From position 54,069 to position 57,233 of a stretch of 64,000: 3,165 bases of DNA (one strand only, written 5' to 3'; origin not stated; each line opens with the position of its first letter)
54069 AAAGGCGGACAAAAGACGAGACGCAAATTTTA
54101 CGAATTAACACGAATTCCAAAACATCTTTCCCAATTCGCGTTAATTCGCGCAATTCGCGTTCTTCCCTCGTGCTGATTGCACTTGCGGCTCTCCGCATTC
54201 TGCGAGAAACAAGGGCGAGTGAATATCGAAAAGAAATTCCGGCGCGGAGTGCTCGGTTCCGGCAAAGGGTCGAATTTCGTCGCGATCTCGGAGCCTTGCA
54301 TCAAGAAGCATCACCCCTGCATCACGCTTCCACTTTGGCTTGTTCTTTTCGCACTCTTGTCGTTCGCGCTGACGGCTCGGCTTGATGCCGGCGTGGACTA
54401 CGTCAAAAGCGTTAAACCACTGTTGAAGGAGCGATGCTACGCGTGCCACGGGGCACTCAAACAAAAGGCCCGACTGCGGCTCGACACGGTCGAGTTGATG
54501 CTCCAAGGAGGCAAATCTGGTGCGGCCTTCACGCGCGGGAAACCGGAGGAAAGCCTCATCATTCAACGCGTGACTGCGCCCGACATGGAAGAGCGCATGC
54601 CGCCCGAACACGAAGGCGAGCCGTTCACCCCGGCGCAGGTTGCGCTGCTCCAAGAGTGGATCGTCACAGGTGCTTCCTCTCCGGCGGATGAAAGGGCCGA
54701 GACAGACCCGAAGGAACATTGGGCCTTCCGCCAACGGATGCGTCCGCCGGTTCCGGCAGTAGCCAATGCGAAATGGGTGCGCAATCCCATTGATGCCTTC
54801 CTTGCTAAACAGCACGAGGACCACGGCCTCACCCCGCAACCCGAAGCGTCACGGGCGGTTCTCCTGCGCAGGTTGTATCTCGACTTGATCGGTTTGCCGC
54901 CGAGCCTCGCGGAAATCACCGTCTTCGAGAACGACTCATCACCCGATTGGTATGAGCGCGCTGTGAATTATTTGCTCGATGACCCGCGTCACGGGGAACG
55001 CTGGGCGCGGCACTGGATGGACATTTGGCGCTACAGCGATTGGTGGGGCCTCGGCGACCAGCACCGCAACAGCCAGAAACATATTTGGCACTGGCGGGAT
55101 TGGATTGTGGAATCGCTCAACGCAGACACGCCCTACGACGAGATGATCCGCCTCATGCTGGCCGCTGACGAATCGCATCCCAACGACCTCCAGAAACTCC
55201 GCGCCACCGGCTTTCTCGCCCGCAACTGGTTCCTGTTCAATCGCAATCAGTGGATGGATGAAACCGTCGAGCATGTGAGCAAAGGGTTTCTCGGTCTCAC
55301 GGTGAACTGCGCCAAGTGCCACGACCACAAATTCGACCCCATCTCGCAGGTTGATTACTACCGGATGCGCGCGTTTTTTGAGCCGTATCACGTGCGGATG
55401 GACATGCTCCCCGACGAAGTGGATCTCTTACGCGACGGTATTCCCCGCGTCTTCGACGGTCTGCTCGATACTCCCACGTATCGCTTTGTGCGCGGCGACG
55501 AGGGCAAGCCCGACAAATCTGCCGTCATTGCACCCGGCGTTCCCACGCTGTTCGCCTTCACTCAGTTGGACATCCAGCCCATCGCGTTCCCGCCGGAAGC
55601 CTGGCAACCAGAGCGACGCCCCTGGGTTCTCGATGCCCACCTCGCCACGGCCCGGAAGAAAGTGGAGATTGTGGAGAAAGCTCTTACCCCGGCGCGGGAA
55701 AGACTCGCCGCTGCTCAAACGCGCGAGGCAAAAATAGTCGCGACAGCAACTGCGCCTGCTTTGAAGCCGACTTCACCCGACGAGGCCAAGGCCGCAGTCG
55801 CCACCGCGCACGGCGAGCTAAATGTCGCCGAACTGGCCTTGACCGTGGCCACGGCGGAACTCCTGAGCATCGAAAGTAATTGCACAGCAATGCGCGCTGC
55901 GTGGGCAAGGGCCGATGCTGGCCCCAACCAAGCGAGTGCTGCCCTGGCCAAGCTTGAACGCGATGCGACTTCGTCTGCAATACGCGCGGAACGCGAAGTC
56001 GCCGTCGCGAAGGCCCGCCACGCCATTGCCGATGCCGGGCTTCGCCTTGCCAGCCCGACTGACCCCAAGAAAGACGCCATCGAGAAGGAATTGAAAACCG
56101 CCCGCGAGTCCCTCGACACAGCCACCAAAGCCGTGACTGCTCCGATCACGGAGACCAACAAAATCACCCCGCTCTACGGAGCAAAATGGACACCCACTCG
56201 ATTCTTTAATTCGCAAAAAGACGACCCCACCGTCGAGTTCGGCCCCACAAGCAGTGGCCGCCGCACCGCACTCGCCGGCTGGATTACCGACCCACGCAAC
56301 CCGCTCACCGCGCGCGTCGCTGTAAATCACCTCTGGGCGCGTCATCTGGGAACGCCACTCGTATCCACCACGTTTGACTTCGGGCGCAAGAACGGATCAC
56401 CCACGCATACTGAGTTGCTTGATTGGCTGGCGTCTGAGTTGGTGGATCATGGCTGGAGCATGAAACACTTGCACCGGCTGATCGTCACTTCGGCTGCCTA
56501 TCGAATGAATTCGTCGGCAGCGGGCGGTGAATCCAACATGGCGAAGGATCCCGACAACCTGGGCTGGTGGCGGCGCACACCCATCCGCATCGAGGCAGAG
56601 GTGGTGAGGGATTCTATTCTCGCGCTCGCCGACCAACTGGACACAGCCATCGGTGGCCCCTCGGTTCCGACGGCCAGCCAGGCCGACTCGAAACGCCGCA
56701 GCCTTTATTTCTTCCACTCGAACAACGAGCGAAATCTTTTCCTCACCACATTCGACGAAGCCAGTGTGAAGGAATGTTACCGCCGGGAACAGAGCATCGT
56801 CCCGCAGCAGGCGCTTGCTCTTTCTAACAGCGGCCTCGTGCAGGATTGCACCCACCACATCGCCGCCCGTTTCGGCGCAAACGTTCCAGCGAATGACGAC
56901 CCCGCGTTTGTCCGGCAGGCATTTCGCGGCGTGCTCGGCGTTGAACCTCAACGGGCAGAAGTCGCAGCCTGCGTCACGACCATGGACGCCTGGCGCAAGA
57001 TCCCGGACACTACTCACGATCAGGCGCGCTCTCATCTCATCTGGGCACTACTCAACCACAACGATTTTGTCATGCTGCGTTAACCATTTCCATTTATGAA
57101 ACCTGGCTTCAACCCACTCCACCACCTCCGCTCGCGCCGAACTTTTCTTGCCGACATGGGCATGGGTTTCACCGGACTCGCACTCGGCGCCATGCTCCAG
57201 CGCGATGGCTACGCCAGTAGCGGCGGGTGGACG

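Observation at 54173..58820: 4.4-kb DUF1553/DUF1501 gene pair flanked by 127-bp direct repeats of the purN 5' end; the secreted protein borrows the purN start codon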

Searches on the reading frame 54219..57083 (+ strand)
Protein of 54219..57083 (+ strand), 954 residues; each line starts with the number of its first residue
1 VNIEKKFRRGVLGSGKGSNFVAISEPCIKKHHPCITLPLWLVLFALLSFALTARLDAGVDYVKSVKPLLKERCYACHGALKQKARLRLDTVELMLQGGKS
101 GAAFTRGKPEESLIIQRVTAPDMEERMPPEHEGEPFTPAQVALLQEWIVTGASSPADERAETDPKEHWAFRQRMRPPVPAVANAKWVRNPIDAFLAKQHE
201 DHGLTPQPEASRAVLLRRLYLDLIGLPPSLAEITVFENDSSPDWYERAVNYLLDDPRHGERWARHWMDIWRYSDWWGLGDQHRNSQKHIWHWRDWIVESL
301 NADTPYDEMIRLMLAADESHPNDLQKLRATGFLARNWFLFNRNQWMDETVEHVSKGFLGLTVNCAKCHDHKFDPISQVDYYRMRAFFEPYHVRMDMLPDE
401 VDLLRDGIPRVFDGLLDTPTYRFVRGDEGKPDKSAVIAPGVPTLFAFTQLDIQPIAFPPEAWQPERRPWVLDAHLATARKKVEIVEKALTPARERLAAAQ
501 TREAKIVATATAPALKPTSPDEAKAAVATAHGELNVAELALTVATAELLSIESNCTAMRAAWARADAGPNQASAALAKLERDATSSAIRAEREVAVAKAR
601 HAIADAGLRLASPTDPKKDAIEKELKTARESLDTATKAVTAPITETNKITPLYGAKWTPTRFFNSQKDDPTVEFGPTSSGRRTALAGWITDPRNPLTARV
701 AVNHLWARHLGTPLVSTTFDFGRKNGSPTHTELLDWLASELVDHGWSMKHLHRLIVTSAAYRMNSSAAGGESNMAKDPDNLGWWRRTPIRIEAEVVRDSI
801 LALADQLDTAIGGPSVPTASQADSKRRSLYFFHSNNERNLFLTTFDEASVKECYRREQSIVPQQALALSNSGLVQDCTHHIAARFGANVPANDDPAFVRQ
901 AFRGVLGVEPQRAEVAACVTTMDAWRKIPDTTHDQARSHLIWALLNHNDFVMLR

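Call 8: search_protein_families(library=pfam, proteins=[window:54219-57083:+])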
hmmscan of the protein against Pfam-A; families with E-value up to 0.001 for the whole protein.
window:54219-57083:+ (954 aa): 3 families
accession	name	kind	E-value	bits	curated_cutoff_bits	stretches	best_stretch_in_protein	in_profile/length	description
PF07587.16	PSD1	-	9.1e-77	258.2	28.5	1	681-920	1-242/244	Protein of unknown function (DUF1553)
PF07583.16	PSCyt2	-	2.6e-74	250.1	29.8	1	190-390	1-207/209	Protein of unknown function (DUF1549)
PF07635.16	PSCyt1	-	4.2e-16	59.7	22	1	73-130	1-58/59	Planctomycete cytochrome C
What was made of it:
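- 54219..57083 (+): Chimeric ORF of 954 aa: 27 purN-derived codons, then the donor-derived signal peptide and the PSCyt1/PSCyt2/PSD1 (DUF1553) protein. Pfam (call 8).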

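Call 11: find_related_loci(query=window:54300-57083:+, collection=genome_contigs, flank=10000)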
Query window:54300-57083:+ (927 aa) in genome_contigs; peptide patterns used: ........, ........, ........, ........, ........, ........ (x = any residue, [..] = any of these).
599 stretches matched a pattern (row limit reached: there are more); 555 encode a relative of the query (tblastn E <= 1e-3); the best 80 are kept; 80 distinct loci.
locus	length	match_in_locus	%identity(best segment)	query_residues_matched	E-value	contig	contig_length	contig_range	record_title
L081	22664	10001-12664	62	14-927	0e+0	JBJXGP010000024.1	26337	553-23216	MAG: Planctomycetaceae bacterium isolate F1F2.bin.210 k127_43461, whole genome shotgun sequence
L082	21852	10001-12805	62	13-927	0e+0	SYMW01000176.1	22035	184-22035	MAG: Verrucomicrobiales bacterium isolate F1-80-MAGs106 F1-80__c393267, whole genome shotgun sequence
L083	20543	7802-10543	61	2-927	0e+0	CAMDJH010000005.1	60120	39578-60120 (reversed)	MAG: Akkermansia muciniphila isolate ZH-13nov19-140 genome assembly, contig: ZH-13nov19-C492, whole genome shotgun seque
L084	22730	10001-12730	61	11-927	0e+0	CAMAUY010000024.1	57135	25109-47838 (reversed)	MAG: Akkermansia muciniphila isolate AH-24oct19-145 genome assembly, contig: AH-24oct19-C987, whole genome shotgun seque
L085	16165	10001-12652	61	12-927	0e+0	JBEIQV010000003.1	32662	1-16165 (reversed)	MAG: Verrucomicrobiia bacterium isolate Sample-107-S7-bin-21 Sample_107_S7-bin_21-k141_1538552, whole genome shotgun seq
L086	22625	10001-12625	59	32-927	0e+0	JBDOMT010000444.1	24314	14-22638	MAG: Pirellulales bacterium isolate FK190211_WC_24_26_27_29_metabat2_scaf2bin.120 NODE_1370_length_24314_cov_1.642535, w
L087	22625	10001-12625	63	19-927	0e+0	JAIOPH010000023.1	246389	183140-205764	MAG: Chthoniobacter sp. isolate LakeFargette_0920_ALND_MAG_63_25 LacPavin_0920_ALND_scaffold_372316, whole genome shotgu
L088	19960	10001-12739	59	6-927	0e+0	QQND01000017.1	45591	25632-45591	MAG: Verrucomicrobia bacterium isolate Chth-196 Ga0133913_10002420, whole genome shotgun sequence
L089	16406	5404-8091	60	10-927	0e+0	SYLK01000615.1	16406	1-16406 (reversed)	MAG: Planctomyces sp. isolate F1-80-MAGs062 F1-80__c520323, whole genome shotgun sequence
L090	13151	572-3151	60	33-927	0e+0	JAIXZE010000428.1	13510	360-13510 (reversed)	MAG: Verrucomicrobiales bacterium isolate D8_MAG_00040 pond_D8_MAG_00040_000000000329, whole genome shotgun sequence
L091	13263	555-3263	61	14-927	0e+0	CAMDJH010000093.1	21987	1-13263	MAG: Akkermansia muciniphila isolate ZH-13nov19-140 genome assembly, contig: ZH-13nov19-C3497, whole genome shotgun sequ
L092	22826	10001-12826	58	1-927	0e+0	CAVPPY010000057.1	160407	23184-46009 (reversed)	MAG: Pirellulaceae bacterium isolate MFD09779.bin.2.80 genome assembly, contig: contig_58161, whole genome shotgun seque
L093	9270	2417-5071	58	15-927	0e+0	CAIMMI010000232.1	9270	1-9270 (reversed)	MAG: uncultured Verrucomicrobia bacterium isolate Ja1_bin-3224 genome assembly, contig: bin-3224:232/362, whole genome s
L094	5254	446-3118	57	6-927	0e+0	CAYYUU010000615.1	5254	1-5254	MAG TPA_asm: uncultured Alcaligenaceae bacterium isolate SRP128890_co1_186 genome assembly, contig: NODE_20963_length_52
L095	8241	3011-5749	62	30-927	0e+0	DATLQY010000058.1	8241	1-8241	MAG TPA_asm: Pirellulales bacterium isolate SMAG_U13890 k141_87632, whole genome shotgun sequence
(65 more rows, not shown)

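Call 15: find_homologous_proteins(query=window:54219-57083:+)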
Query window:54219-57083:+ (954 aa): 7945 proteins with E <= 0.001 among 8000 candidates; the best 120 are listed.
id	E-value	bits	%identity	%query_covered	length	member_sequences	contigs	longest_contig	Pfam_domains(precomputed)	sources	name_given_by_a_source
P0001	0.0e+0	2190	100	99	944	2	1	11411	PF07587.17,PF07635.17,PF07583.17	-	-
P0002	0.0e+0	1708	78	100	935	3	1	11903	PF07587.17,PF07635.17,PF07583.17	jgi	-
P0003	0.0e+0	1574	74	96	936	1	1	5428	PF07587.17,PF07635.17,PF07583.17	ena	-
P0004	0.0e+0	1543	76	49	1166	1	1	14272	PF07587.17,PF07635.17,PF07583.17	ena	-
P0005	0.0e+0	1532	74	95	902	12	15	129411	PF07587.17,PF07635.17,PF07583.17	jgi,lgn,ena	jgi:hypothetical protein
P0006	0.0e+0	1523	76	49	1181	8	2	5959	PF07587.17,PF07635.17,PF07583.17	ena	-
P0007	0.0e+0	1522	75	94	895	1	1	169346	PF07587.17,PF07635.17,PF07583.17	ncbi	-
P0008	0.0e+0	1521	76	49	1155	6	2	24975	PF07587.17,PF07635.17,PF07583.17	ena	-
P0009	0.0e+0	1516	72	96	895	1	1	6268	PF07587.17,PF07635.17,PF07583.17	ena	-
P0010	0.0e+0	1511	74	50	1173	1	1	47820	PF07587.17,PF07635.17,PF07583.17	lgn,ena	-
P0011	0.0e+0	1507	72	96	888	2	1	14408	PF07587.17,PF07635.17,PF07583.17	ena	-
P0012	0.0e+0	1502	75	50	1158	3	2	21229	PF07587.17,PF07635.17,PF07583.17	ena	-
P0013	0.0e+0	1496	75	50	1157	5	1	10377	PF07587.17,PF07635.17,PF07583.17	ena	-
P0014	0.0e+0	1496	76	49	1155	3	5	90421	PF07587.17,PF07635.17,PF07583.17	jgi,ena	-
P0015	0.0e+0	1493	73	49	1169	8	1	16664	PF07587.17,PF07635.17,PF07583.17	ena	-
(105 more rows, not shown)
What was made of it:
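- The gene caller behind P0001 chose a different start, GTG 54249 (call 15).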

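Call 17: find_encoding_contigs(protein=P0002, flank=10000, max_places=6)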
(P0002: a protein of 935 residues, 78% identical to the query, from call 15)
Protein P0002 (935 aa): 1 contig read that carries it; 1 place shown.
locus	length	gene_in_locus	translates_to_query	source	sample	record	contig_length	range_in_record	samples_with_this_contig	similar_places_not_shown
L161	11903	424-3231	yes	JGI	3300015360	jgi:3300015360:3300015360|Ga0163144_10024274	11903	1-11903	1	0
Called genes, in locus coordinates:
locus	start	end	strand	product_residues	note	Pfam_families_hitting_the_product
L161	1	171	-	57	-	?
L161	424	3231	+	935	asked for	PF07635:PSCyt1, PF07583:PSCyt2, PF07587:PSD1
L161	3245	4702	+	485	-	PF07394:DUF1501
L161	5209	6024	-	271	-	PF07963:N_methyl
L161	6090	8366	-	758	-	PF16990:CBM_35, PF02156:Glyco_hydro_26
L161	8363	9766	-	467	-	-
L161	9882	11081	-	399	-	-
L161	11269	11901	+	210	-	PF00551:Formyl_trans_N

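Call 18: find_encoding_contigs(protein=P0001, flank=10000, max_places=6)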
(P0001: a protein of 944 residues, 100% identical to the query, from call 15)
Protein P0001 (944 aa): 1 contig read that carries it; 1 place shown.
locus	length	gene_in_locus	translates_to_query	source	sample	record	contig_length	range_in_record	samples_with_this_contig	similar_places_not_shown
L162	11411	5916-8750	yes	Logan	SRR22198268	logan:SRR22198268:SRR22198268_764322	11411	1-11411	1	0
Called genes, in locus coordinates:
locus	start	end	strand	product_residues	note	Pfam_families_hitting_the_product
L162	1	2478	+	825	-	?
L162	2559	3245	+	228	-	PF02666:PS_Dcarbxylase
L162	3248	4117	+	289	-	PF01066:CDP-OH_P_transf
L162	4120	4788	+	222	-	PF01810:LysE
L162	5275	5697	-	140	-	PF01878:EVE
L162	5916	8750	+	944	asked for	PF07635:PSCyt1, PF07583:PSCyt2, PF07587:PSD1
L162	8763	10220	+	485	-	PF07394:DUF1501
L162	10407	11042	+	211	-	PF00551:Formyl_trans_N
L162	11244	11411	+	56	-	?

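Call 32: find_encoding_contigs(protein=P0007, flank=8000, max_places=3)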
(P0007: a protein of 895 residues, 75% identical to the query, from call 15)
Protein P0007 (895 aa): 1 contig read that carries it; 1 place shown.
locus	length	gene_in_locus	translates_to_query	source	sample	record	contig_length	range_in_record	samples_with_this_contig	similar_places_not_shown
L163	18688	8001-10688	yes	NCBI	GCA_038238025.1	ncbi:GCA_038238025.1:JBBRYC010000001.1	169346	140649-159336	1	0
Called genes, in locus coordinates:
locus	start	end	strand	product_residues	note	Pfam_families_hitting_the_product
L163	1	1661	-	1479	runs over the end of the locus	PF13205:Big_5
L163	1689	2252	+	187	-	-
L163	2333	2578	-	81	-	-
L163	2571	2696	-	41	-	-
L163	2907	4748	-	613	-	PF02518:HATPase_c (weak), PF00204:DNA_gyraseB, PF01751:Toprim, PF00986:DNA_gyraseB_C (faint)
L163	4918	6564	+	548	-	-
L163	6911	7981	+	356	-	PF03629:SASA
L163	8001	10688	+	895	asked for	PF07635:PSCyt1, PF07583:PSCyt2, PF07587:PSD1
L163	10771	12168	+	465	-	PF07394:DUF1501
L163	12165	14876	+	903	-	PF07635:PSCyt1, PF07583:PSCyt2, PF07587:PSD1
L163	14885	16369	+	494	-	PF07394:DUF1501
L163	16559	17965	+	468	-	PF00884:Sulfatase, PF16347:SGSH_C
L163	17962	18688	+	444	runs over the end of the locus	PF00884:Sulfatase, PF01663:Phosphodiest (faint), PF16347:SGSH_C (weak)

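Call 33: find_encoding_contigs(protein=P0005, flank=8000, max_places=3)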
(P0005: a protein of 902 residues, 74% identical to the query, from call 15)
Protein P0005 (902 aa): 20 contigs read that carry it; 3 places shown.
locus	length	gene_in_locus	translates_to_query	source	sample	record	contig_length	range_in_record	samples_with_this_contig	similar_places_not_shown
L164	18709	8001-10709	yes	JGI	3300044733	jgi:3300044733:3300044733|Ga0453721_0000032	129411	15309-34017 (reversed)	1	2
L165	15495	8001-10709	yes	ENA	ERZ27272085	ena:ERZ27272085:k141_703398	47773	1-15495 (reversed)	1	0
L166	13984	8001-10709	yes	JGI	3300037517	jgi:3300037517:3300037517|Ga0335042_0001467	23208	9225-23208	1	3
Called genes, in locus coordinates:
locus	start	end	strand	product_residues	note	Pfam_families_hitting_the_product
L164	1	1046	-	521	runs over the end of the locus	PF03313:SDH_alpha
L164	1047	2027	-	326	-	PF06439:3keto-disac_hyd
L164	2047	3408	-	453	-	PF01408:GFO_IDH_MocA, PF22725:GFO_IDH_MocA_C3 (faint), PF19051:GFO_IDH_MocA_C2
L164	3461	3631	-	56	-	-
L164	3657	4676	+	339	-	PF09339:HTH_IclR, PF12802:MarR_2 (weak), PF01614:IclR_C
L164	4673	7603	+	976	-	PF07635:PSCyt1, PF07583:PSCyt2, PF07587:PSD1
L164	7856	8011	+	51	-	-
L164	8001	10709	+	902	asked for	PF07635:PSCyt1, PF07583:PSCyt2, PF07587:PSD1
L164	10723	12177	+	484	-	PF07394:DUF1501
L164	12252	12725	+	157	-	PF07394:DUF1501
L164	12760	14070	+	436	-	-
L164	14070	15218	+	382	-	-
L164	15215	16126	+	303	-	PF13360:PQQ_2 (faint)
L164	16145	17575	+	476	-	PF07394:DUF1501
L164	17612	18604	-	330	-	PF00126:HTH_1, PF03466:LysR_substrate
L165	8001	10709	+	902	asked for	PF07635:PSCyt1, PF07583:PSCyt2, PF07587:PSD1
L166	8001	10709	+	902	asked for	PF07635:PSCyt1, PF07583:PSCyt2, PF07587:PSD1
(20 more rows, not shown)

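Call 34: find_encoding_contigs(protein=P0003, flank=8000, max_places=3)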
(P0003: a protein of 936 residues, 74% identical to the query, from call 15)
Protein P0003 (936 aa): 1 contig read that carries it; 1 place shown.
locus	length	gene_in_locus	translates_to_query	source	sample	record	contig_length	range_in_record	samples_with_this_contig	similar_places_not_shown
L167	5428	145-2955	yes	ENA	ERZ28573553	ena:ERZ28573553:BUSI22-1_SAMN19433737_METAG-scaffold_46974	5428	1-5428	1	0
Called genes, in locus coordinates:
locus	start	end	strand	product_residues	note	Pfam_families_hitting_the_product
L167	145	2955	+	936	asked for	PF07635:PSCyt1, PF07583:PSCyt2, PF07587:PSD1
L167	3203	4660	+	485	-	PF07394:DUF1501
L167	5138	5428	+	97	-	?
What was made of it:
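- On PSCyt1/PSCyt2/PSD1 (DUF1553) with a DUF1501 partner: The same pairing occurs in L163-L167 (calls 32-34).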

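Call 53: search_protein_families(library=pfam, proteins=[L161:8363-9766:-, L161:9882-11081:-, L161:5209-6024:-], max_evalue=0.01)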
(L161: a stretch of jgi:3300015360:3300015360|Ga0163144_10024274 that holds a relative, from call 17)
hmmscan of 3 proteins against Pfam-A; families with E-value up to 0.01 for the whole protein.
L161:8363-9766:- (467 aa): 0 families

L161:9882-11081:- (399 aa): 0 families

L161:5209-6024:- (271 aa): 2 families
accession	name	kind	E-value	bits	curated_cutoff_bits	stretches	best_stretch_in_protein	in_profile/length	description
PF07963.17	N_methyl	-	1e-08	34.8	21.2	1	14-37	4-27/27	Prokaryotic N-terminal methylation motif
PF07596.16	SBP_bac_10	-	0.0012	19.4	23.3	1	42-77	2-36/268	Protein of unknown function (DUF1559)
